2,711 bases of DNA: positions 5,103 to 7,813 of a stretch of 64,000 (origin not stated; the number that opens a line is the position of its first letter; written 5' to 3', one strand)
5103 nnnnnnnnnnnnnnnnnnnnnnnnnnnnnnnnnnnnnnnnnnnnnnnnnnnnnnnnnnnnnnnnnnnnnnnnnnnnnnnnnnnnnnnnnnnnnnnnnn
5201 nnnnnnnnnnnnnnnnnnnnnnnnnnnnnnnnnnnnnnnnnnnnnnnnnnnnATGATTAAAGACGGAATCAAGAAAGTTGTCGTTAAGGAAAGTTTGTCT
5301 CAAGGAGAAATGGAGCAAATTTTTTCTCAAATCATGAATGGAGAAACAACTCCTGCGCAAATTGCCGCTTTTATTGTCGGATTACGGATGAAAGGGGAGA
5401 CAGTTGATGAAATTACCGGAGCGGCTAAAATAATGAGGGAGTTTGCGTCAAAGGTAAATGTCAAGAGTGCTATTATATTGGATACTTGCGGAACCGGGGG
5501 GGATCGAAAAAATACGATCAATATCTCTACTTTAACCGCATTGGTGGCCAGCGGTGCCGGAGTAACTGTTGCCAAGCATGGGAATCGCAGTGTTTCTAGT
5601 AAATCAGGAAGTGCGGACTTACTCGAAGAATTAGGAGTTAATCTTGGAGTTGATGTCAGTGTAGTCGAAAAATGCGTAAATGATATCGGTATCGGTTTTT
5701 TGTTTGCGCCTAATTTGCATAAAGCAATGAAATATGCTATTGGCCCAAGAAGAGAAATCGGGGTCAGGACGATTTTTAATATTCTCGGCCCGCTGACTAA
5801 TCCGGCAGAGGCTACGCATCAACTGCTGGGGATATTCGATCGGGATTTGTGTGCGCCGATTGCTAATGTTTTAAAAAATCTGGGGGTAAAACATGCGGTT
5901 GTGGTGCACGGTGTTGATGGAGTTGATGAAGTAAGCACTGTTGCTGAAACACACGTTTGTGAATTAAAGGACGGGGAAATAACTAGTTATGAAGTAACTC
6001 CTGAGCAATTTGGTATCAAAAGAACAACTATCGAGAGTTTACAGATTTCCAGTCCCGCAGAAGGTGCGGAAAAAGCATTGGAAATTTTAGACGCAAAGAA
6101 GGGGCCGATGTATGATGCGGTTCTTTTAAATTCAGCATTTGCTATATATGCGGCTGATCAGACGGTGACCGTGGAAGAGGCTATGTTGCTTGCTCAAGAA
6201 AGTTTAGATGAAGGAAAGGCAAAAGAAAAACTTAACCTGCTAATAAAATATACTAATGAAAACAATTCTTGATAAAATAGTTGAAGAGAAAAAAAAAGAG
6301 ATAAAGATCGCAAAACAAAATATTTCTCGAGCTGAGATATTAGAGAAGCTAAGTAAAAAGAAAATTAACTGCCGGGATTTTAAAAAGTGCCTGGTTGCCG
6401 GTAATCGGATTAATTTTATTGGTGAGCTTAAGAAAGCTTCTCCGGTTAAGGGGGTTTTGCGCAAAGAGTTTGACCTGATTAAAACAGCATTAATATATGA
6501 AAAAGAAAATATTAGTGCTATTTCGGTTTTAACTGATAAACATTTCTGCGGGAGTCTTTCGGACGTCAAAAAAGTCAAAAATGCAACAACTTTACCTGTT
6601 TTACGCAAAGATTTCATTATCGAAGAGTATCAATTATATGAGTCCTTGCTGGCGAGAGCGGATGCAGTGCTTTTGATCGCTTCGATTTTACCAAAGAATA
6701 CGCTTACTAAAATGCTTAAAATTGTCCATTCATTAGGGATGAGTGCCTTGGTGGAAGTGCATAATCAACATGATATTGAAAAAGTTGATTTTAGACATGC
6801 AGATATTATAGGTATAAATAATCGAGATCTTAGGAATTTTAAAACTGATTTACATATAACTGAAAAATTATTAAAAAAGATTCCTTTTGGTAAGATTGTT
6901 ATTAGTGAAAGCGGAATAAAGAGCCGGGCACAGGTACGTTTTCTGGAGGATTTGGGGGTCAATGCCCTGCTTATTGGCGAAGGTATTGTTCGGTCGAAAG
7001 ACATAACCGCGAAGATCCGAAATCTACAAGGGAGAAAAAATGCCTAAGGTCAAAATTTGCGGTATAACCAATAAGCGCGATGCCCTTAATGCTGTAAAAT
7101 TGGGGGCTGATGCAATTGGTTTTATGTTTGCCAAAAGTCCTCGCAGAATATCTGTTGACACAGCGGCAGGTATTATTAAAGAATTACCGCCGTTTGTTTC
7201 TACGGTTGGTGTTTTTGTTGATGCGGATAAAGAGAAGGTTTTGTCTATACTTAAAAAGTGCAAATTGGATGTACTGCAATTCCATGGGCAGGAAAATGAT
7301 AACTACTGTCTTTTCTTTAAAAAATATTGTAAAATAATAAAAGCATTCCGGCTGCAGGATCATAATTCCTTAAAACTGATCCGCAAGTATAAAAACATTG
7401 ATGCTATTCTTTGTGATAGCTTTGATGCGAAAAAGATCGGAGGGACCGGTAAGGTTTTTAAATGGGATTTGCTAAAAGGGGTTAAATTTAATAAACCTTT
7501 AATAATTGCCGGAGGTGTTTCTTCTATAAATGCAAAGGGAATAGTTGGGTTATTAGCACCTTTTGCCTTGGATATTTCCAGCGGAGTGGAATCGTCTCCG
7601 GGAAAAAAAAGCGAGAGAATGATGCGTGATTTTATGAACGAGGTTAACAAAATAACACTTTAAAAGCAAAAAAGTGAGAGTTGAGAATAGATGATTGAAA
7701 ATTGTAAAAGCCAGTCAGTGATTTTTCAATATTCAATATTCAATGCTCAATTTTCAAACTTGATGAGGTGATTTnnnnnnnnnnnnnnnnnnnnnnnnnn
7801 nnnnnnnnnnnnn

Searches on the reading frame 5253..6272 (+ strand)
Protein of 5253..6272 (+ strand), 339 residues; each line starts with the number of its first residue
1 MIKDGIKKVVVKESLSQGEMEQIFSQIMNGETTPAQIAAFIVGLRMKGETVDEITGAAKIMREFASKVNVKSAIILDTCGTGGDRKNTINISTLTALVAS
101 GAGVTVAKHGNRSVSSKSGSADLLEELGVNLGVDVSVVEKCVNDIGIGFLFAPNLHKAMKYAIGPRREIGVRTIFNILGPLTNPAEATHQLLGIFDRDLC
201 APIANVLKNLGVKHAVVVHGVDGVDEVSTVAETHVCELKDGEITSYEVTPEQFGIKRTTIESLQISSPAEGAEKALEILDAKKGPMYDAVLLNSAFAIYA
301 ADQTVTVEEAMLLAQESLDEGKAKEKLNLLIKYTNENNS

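Call 75: search_protein_families(library=pfam, proteins=[window:5253-6272:+], max_evalue=0.001)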
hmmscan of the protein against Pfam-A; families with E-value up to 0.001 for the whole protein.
window:5253-6272:+ (339 aa): 2 families
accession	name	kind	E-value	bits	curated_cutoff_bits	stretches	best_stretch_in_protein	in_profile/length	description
PF00591.27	Glycos_transf_3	-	2.4e-92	309.6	27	1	74-323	3-252/253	Glycosyl transferase family, a/b domain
PF02885.22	Glycos_trans_3N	-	6.1e-24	84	26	1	4-65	2-63/63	Glycosyl transferase family, helical bundle domain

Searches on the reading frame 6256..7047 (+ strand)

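Call 75: search_protein_families(library=pfam, proteins=[window:6256-7047:+], max_evalue=0.001)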
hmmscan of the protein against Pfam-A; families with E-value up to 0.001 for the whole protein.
window:6256-7047:+ (263 aa): 1 family
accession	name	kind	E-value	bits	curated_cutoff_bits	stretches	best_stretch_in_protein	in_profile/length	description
PF00218.27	IGPS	-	1.7e-70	237.6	27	1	5-257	1-254/254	Indole-3-glycerol phosphate synthase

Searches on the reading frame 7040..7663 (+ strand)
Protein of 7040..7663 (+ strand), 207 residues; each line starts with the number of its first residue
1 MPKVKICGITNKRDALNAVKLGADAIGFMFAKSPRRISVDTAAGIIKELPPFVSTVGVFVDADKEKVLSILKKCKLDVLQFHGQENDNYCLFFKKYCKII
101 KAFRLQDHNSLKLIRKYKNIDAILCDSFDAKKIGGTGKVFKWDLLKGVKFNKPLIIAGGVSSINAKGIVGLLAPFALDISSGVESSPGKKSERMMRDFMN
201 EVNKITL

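Call 75: search_protein_families(library=pfam, proteins=[window:7040-7663:+], max_evalue=0.001)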
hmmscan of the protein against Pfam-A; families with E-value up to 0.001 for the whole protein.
window:7040-7663:+ (207 aa): 1 family
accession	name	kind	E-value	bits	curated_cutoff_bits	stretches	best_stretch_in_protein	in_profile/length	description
PF00697.28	PRAI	-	2.6e-45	155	22.7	1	4-200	1-192/193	N-(5'phosphoribosyl)anthranilate (PRA) isomerase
